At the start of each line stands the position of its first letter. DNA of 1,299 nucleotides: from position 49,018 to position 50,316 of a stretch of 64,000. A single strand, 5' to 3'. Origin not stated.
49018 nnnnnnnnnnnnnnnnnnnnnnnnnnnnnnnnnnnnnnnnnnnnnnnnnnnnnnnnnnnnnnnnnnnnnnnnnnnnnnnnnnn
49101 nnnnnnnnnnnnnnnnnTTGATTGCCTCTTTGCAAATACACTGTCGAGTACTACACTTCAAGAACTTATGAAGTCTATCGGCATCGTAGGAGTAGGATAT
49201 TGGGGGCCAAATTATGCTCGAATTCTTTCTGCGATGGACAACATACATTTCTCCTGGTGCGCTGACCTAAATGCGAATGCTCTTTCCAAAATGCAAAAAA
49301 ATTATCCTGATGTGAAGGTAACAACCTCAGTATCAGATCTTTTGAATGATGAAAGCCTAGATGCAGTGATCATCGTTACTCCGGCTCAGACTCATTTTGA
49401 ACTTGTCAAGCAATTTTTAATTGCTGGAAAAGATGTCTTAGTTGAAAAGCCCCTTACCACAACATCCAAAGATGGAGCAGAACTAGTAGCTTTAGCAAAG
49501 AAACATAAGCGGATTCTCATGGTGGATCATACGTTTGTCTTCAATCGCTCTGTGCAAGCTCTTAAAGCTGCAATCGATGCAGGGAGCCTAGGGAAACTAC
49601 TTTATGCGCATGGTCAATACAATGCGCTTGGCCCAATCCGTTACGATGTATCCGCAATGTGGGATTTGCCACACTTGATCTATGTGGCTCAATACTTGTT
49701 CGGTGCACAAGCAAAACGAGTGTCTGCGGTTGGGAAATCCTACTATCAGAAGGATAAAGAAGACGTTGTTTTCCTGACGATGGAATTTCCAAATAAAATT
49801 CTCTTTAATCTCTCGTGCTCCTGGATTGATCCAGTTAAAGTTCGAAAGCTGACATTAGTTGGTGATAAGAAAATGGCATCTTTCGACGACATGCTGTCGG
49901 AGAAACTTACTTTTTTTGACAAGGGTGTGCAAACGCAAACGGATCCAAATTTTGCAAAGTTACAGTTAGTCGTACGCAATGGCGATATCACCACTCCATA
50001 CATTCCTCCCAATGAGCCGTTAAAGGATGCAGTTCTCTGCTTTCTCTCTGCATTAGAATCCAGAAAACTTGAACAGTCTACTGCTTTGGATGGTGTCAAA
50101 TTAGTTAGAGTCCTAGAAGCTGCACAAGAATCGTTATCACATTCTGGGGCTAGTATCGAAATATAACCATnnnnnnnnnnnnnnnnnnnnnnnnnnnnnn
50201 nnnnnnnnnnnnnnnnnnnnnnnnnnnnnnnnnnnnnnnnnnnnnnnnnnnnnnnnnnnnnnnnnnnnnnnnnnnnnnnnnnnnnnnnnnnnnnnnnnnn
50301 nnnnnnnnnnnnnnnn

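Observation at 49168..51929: A WbpB/WbpD/WbpE-like triad (oxidoreductase, LbH N-acetyltransferase, DegT aminotransferase) points to a di-N-acetylated amino sugar.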

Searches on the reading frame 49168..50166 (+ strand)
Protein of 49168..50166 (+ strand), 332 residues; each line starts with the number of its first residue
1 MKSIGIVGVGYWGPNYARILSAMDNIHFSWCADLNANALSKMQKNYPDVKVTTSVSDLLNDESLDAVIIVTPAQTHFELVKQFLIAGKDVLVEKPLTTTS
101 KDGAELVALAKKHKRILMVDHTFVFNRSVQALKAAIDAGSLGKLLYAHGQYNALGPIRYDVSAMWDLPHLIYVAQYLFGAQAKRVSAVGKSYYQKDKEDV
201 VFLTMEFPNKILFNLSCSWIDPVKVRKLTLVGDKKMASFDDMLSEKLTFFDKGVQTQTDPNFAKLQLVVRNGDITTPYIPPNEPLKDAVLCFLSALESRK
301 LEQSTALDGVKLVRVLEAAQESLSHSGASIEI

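Call 3: search_protein_families(library=pfam, proteins=[window:49168-50166:+])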
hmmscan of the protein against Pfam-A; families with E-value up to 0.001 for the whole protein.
window:49168-50166:+ (332 aa): 4 families
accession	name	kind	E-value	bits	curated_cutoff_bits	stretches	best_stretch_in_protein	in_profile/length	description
PF01408.29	GFO_IDH_MocA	-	6.3e-26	91.9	24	1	3-121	2-120/120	Oxidoreductase family, NAD-binding Rossmann fold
PF22725.1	GFO_IDH_MocA_C3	-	2.7e-14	53.7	27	1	129-236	1-122/124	GFO/IDH/MocA C-terminal domain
PF02894.22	GFO_IDH_MocA_C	-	1.2e-10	42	22.9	1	133-327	1-214/218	Oxidoreductase family, C-terminal alpha/beta domain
PF03447.22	NAD_binding_3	-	2.1e-06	28.9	24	1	8-119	1-115/116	Homoserine dehydrogenase, NAD binding domain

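Call 4: search_protein_families(library=ncbifam, proteins=[window:49168-50166:+])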
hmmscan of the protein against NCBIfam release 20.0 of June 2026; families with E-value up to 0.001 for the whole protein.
window:49168-50166:+ (332 aa): 10 families
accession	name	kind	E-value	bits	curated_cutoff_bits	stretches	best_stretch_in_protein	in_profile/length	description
NF040723.1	UDP-GlcNAcDh_Arch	equivalog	7.7e-43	147.1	450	1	4-256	3-253/302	UDP-N-acetylglucosamine 3-dehydrogenase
TIGR04380.1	myo_inos_iolG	equivalog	6.6e-24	84.4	355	1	3-216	3-228/330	inositol 2-dehydrogenase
NF008607.0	PRK11579.1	subfamily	8.7e-24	84.1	330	1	4-156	7-157/346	oxidoreductase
NF007574.0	PRK10206.1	equivalog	3.3e-17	62.6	352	1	41-153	43-155/345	oxidoreductase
NF052679.1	InsChiInosDhIolG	equivalog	2.1e-15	56.6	540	1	3-183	4-190/343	bifunctional inositol 2-dehydrogenase/D-chiro-inositol 1-dehydrogenase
NF052479.1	LevoglcsnDh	equivalog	9.8e-14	50.8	650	1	31-151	41-161/386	levoglucosan dehydrogenase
NF041392.1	XylDh_Gfo6_Halo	equivalog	1.5e-13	50.3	350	1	5-150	20-169/350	D-xylose 1-dehydrogenase Gfo6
NF058563.1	BT_2159_fam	equivalog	3.8e-13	49.2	650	1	4-144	3-143/350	disaccharide 3-dehydrogenase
NF058561.1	BT_2158_fam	equivalog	8.4e-09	34.5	750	1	5-142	37-175/487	glycoside 3-dehydrogenase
NF009830.0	PRK13304.1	equivalog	0.00049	19.6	267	1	3-92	3-90/265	aspartate dehydrogenase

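Call 5: search_solved_structures(query=window:49168-50166:+, max_evalue=0.00001, show_alignments=2)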
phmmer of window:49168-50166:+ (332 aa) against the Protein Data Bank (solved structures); distinct sequences matched with E-value up to 0.00001: 70 (the best 60 are shown).
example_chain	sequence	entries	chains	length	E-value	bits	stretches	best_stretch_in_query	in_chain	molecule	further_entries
3c1a_A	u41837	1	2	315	9.2e-22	81.1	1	4-316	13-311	Putative oxidoreductase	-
6jw6_A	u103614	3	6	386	2.5e-17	66.6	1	4-143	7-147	Dehydrogenase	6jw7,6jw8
3e82_A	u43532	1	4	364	1.1e-16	64.4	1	3-234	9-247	Putative oxidoreductase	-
6nor_A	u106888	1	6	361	4.5e-16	62.4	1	4-224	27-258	Putative NAD dependent dehydrogenase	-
3gdo_A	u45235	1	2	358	5.5e-16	62.1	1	4-322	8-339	Uncharacterized oxidoreductase yvaA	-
3gfg_A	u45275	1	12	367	6.1e-16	62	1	4-322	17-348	Uncharacterized oxidoreductase yvaA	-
3hnp_A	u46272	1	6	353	1.2e-15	61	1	48-157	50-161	Oxidoreductase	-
3kux_A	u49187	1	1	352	4.3e-15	59.2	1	4-157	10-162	Putative oxidoreductase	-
7bvj_A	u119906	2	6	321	4.4e-15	59.2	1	4-256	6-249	Oxidoreductase, NAD-binding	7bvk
3fhl_A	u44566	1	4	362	4.5e-15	59.1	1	25-142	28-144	Putative oxidoreductase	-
6z3b_B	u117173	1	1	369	1.1e-14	57.8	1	3-209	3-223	Gfo/Idh/MocA family oxidoreductase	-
6z3b_A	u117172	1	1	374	1.2e-14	57.8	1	3-209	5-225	Gfo/Idh/MocA family oxidoreductase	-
6z3c_AAA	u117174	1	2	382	1.3e-14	57.7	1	3-209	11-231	Gfo/Idh/MocA family oxidoreductase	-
3i23_A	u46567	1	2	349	2.5e-14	56.7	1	5-145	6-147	Oxidoreductase, Gfo/Idh/MocA family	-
3fd8_A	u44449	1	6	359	2.6e-14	56.6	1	5-145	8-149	Oxidoreductase, Gfo/Idh/MocA family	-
3q2k_A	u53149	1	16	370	1.5e-07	34.4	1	4-147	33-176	oxidoreductase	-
3q2i_A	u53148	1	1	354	5.2e-07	32.7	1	31-149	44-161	dehydrogenase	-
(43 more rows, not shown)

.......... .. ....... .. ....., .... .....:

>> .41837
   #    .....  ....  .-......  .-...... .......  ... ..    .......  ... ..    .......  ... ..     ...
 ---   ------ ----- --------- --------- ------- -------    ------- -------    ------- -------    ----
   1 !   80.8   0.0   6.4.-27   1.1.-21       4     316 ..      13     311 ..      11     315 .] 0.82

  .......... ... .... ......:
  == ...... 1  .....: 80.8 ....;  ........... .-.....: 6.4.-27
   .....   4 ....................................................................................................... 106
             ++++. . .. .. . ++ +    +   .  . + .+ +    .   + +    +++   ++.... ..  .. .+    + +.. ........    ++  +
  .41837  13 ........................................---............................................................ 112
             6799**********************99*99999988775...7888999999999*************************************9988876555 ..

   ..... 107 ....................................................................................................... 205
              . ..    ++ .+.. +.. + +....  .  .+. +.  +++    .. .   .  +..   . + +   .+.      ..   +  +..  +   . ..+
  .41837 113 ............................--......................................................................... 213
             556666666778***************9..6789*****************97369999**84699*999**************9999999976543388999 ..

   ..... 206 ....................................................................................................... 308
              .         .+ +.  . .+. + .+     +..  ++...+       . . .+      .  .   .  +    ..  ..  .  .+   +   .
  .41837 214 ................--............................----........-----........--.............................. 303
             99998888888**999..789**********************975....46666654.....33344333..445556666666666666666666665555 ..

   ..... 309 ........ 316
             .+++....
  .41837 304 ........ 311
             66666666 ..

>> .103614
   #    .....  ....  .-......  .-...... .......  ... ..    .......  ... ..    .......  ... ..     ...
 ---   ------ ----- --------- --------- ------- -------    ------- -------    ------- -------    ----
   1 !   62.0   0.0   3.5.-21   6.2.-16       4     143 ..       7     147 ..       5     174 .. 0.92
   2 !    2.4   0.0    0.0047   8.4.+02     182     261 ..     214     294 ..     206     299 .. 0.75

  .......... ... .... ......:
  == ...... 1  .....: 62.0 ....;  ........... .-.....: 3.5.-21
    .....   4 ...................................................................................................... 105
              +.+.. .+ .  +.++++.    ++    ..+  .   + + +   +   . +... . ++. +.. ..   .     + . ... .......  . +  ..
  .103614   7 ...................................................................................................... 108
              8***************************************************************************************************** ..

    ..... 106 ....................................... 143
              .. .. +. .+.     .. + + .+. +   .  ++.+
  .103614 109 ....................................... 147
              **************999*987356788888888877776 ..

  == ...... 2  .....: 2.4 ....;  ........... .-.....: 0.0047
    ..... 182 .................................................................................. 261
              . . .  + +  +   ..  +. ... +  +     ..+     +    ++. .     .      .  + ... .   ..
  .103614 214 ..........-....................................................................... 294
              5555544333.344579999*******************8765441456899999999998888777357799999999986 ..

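Call 16: find_encoding_contigs(protein=window:49168-50166:+, flank=10000, max_places=6)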
Protein window:49168-50166:+ (332 aa): no gene with exactly this product is on record in the collection.

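Call 17: find_homologous_proteins(query=window:49168-50166:+)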
Query window:49168-50166:+ (332 aa): 5823 proteins with E <= 0.001 among 8000 candidates; the best 120 are listed.
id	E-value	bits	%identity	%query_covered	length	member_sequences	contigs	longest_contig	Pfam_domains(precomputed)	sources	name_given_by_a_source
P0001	1.3e-199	680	92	100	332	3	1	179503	PF01408.29,PF22725.2,PF02894.23,PF03447.23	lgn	-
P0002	3.7e-191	652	86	100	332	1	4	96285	PF01408.29,PF22725.2,PF02894.23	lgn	-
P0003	6.5e-189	645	87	100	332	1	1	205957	PF01408.29,PF22725.2,PF02894.23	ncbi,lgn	-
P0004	2.8e-136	472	62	100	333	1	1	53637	PF01408.29,PF22725.2,PF02894.23,PF03447.23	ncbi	-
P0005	2.6e-126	439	60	100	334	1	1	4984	PF01408.29,PF22725.2,PF02894.23,PF03447.23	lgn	-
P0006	1.4e-124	434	61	99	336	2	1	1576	PF01408.29,PF22725.2,PF02894.23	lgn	-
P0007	1.1e-123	431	60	99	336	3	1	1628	PF01408.29,PF22725.2,PF02894.23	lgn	-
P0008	3.7e-123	429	58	100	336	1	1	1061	PF01408.29,PF22725.2,PF02894.23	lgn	-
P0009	2.1e-122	427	59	100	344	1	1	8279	PF01408.29,PF22725.2,PF02894.23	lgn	-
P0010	2.3e-122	426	56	100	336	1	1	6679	PF01408.29,PF22725.2,PF02894.23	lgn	-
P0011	2.4e-122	426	58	99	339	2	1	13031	PF01408.29,PF22725.2,PF02894.23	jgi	jgi:predicted dehydrogenase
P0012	6.2e-122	425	57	99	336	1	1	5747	PF01408.29,PF22725.2,PF02894.23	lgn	-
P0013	9.2e-122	424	58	99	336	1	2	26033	PF01408.29,PF22725.2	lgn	-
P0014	2.2e-121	423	56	99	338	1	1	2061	PF01408.29,PF22725.2,PF02894.23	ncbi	-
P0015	2.8e-121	423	60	100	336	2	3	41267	PF01408.29,PF22725.2,PF02894.23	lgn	-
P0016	9.9e-121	421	59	100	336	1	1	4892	PF01408.29,PF22725.2,PF02894.23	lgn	-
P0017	1.9e-120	420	59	99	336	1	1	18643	PF01408.29,PF22725.2,PF02894.23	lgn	-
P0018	7.4e-120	418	59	99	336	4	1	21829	PF01408.29,PF22725.2,PF02894.23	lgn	-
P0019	1.7e-118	414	57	99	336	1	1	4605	PF01408.29,PF22725.2,PF02894.23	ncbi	-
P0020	2.3e-118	413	55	99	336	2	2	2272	PF01408.29,PF22725.2,PF02894.23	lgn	-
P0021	2.6e-118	413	56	99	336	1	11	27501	PF01408.29,PF22725.2,PF02894.23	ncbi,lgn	-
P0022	3.5e-118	413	57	99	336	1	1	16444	PF01408.29,PF22725.2,PF02894.23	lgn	-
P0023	1.1e-117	411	56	99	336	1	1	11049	PF01408.29,PF22725.2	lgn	-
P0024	1.4e-117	411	58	99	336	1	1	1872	PF01408.29,PF22725.2,PF02894.23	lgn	-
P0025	1.5e-117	411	57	100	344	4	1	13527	PF01408.29,PF22725.2,PF02894.23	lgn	-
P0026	1.9e-117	410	57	99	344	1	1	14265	PF01408.29,PF22725.2,PF02894.23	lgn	-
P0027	5.0e-117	409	53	99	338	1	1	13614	PF01408.29,PF22725.2,PF02894.23,PF03447.23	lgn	-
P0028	3.4e-116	406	55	99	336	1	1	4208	PF01408.29,PF22725.2,PF02894.23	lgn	-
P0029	5.5e-116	405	55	99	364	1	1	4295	PF01408.29,PF22725.2,PF02894.23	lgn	-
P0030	1.2e-115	404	55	99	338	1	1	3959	PF01408.29,PF22725.2,PF02894.23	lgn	-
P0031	9.6e-115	401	56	99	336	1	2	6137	PF01408.29,PF22725.2,PF02894.23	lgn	-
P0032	2.3e-114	400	55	99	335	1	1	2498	PF01408.29,PF22725.2,PF02894.23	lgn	-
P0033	5.9e-113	396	56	99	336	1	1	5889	PF01408.29,PF22725.2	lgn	-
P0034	1.7e-112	394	54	99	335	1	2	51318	PF01408.29,PF22725.2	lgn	-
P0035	2.0e-112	394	53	98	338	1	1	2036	PF01408.29,PF22725.2,PF02894.23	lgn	-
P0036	2.6e-112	393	54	99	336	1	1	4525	PF01408.29,PF22725.2,PF02894.23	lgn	-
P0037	3.1e-112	393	55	99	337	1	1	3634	PF01408.29,PF22725.2,PF02894.23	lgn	-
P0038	1.5e-111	391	54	99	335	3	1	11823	PF01408.29,PF22725.2,PF02894.23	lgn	-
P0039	1.8e-111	391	55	99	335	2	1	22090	PF01408.29,PF22725.2,PF02894.23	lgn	-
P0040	6.6e-111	389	53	99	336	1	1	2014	PF01408.29,PF22725.2,PF02894.23,PF03447.23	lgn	-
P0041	4.6e-110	386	54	99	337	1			PF01408.29,PF22725.2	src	-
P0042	3.3e-108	380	53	99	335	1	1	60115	PF01408.29,PF22725.2,PF02894.23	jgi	jgi:predicted dehydrogenase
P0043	2.5e-107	377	52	98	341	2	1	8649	PF01408.29,PF22725.2,PF02894.23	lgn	-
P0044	1.8e-106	374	52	97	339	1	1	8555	PF01408.29,PF22725.2,PF02894.23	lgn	-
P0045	7.6e-106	372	53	97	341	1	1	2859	PF01408.29,PF22725.2,PF02894.23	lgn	-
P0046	7.6e-106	372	53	97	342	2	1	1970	PF01408.29,PF22725.2,PF02894.23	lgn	-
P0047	3.9e-105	370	52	98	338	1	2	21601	PF01408.29,PF22725.2,PF02894.23,PF03447.23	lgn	-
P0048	4.7e-105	370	52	99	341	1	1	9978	PF01408.29,PF22725.2,PF02894.23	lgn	-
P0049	1.0e-104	368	52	97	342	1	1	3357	PF01408.29,PF22725.2,PF02894.23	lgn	-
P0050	1.6e-104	368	53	97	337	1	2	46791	PF01408.29,PF22725.2,PF02894.23,PF03447.23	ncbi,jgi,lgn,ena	-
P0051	1.8e-104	368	52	98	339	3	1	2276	PF01408.29,PF22725.2,PF02894.23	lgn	-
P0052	2.1e-104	367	52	98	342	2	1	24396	PF01408.29,PF22725.2,PF02894.23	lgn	-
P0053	2.4e-104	367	52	97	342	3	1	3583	PF01408.29,PF22725.2,PF02894.23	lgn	-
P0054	3.8e-104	367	53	98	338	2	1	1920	PF01408.29,PF22725.2,PF02894.23,PF03447.23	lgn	-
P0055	5.4e-104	366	53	96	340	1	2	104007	PF01408.29,PF22725.2,PF02894.23,PF03447.23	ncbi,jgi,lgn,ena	-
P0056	6.6e-104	366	52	97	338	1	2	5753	PF01408.29,PF22725.2,PF02894.23,PF03447.23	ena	-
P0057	6.9e-104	366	52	97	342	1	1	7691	PF01408.29,PF22725.2,PF02894.23,PF03447.23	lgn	-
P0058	7.8e-104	366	53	97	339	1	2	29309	PF01408.29,PF22725.2,PF02894.23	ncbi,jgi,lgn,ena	-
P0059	9.3e-104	365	52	97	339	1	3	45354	PF01408.29,PF22725.2,PF02894.23,PF03447.23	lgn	-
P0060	1.2e-103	365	51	97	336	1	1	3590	PF01408.29,PF22725.2,PF02894.23,PF03447.23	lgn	-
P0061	1.3e-103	365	51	97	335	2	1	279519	PF01408.29,PF22725.2,PF02894.23,PF03447.23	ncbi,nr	ncbi:Gfo/Idh/MocA family oxidoreductase [Candidatus Daviesbacteria bacterium]|nr:Gfo/Idh/MocA family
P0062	1.3e-103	365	53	97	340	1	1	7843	PF01408.29,PF22725.2,PF02894.23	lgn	-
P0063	1.4e-103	365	52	97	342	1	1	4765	PF01408.29,PF22725.2,PF02894.23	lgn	-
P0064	1.9e-103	364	51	98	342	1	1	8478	PF01408.29,PF22725.2,PF02894.23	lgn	-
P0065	2.2e-103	364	52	96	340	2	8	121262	PF01408.29,PF22725.2,PF02894.23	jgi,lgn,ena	-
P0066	3.2e-103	364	52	96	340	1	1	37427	PF01408.29,PF22725.2,PF02894.23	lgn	-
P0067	6.1e-103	363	51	97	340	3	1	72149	PF01408.29,PF22725.2,PF02894.23,PF03447.23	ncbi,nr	ncbi:MAG: Gfo/Idh/MocA family oxidoreductase [Candidatus Daviesbacteria bacterium]|nr:Gfo/Idh/MocA f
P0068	1.3e-102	362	50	98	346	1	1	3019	PF01408.29,PF22725.2,PF02894.23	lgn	-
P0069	1.6e-102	361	51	99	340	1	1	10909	PF01408.29,PF22725.2,PF02894.23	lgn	-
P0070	2.0e-102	361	51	99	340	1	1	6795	PF01408.29,PF22725.2,PF02894.23,PF03447.23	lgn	-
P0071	2.3e-102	361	52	97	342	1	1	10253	PF01408.29,PF22725.2,PF02894.23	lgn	-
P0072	3.2e-102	360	53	96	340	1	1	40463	PF01408.29,PF22725.2,PF02894.23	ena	-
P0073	6.7e-102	359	52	96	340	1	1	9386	PF01408.29,PF22725.2,PF02894.23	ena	-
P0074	8.4e-102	359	51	99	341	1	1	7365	PF01408.29,PF22725.2,PF02894.23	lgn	-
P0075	8.5e-102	359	50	99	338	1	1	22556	PF01408.29,PF22725.2,PF02894.23,PF03447.23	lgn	-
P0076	1.6e-101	358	51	98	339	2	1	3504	PF01408.29,PF22725.2,PF02894.23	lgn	-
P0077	1.8e-101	358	50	99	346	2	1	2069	PF01408.29,PF22725.2,PF02894.23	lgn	-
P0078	3.5e-101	357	51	97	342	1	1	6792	PF01408.29,PF22725.2,PF02894.23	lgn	-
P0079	3.8e-101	357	51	98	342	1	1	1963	PF01408.29,PF22725.2,PF02894.23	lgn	-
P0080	5.2e-101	356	50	98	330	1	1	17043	PF01408.29,PF22725.2,PF02894.23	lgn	-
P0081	7.0e-101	356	51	99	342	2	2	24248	PF01408.29,PF22725.2,PF02894.23,PF03447.23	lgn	-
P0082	1.1e-100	355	50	97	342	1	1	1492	PF01408.29,PF22725.2,PF02894.23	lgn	-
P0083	2.3e-99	351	49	99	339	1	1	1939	PF01408.29,PF22725.2,PF02894.23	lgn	-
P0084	9.3e-99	349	49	98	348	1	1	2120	PF01408.29,PF22725.2,PF02894.23,PF03807.24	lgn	-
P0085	2.3e-98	348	50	98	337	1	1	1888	PF01408.29,PF22725.2,PF02894.23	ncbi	-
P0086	8.1e-98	346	49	99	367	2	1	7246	PF01408.29,PF22725.2,PF02894.23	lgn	-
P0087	2.2e-97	344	49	98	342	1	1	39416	PF01408.29,PF22725.2,PF02894.23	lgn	-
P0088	4.1e-97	343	49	100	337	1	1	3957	PF01408.29,PF22725.2,PF02894.23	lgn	-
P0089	8.9e-97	342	48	100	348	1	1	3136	PF01408.29,PF22725.2,PF02894.23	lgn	-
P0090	2.2e-96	341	48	99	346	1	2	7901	PF01408.29,PF22725.2,PF02894.23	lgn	-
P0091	2.4e-96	341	49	99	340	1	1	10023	PF01408.29,PF22725.2,PF02894.23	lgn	-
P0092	3.3e-96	341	47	99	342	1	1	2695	PF01408.29,PF22725.2,PF02894.23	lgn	-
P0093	8.6e-96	339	49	99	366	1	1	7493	PF01408.29,PF22725.2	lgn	-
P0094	5.2e-95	337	48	100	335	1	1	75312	PF01408.29,PF22725.2,PF02894.23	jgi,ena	jgi:predicted dehydrogenase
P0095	5.7e-95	336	46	99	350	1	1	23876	PF01408.29,PF22725.2,PF02894.23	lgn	-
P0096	5.9e-95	336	46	99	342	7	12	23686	PF01408.29,PF22725.2,PF02894.23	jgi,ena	-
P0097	1.0e-94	336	47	100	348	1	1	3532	PF01408.29,PF22725.2,PF02894.23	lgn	-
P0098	5.4e-94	333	48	100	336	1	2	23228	PF01408.29,PF22725.2,PF02894.23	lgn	-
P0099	1.4e-93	332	47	100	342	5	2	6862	PF01408.29,PF22725.2,PF02894.23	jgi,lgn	-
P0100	2.7e-93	331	47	99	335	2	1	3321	PF01408.29,PF22725.2,PF02894.23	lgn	-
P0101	3.3e-93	331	47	100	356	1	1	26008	PF01408.29,PF22725.2,PF02894.23,PF03807.24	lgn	-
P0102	3.4e-93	331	46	100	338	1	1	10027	PF01408.29,PF22725.2,PF02894.23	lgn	-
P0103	3.9e-93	330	48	99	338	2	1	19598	PF01408.29,PF22725.2,PF02894.23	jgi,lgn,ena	-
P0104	4.1e-93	330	45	100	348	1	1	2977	PF01408.29,PF22725.2,PF02894.23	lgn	-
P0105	2.0e-92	328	47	100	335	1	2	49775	PF01408.29,PF22725.2,PF02894.23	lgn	-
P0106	2.2e-92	328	46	100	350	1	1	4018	PF01408.29,PF22725.2,PF02894.23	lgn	-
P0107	2.4e-92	328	46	100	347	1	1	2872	PF01408.29,PF22725.2,PF02894.23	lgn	-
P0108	2.5e-92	328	59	81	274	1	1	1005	PF01408.29,PF22725.2,PF02894.23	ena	-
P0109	4.4e-92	327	46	100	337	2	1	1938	PF01408.29,PF22725.2,PF02894.23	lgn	-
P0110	4.5e-92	327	46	100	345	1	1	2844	PF01408.29,PF22725.2,PF02894.23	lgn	-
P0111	8.2e-92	326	47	99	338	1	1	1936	PF01408.29,PF22725.2,PF02894.23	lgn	-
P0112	1.1e-91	326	47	100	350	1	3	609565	PF01408.29,PF22725.2,PF02894.23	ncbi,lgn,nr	ncbi:Gfo/Idh/MocA family oxidoreductase [Candidatus Microgenomates bacterium]|nr:Gfo/Idh/MocA family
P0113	1.3e-90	322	45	99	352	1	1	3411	PF01408.29,PF22725.2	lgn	-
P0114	1.4e-90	322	46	99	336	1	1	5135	PF01408.29,PF22725.2,PF02894.23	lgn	-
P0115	1.8e-90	322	46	99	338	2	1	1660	PF01408.29,PF22725.2,PF02894.23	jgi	-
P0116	2.2e-90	321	47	100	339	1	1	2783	PF01408.29,PF22725.2,PF02894.23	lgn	-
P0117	3.0e-90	321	47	100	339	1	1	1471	PF01408.29,PF22725.2,PF02894.23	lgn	-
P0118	4.6e-90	320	45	100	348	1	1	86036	PF01408.29,PF22725.2,PF02894.23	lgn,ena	-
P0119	5.6e-90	320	47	99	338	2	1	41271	PF01408.29,PF22725.2,PF02894.23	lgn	-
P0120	2.0e-89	318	45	99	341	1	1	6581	PF01408.29,PF22725.2,PF02894.23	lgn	-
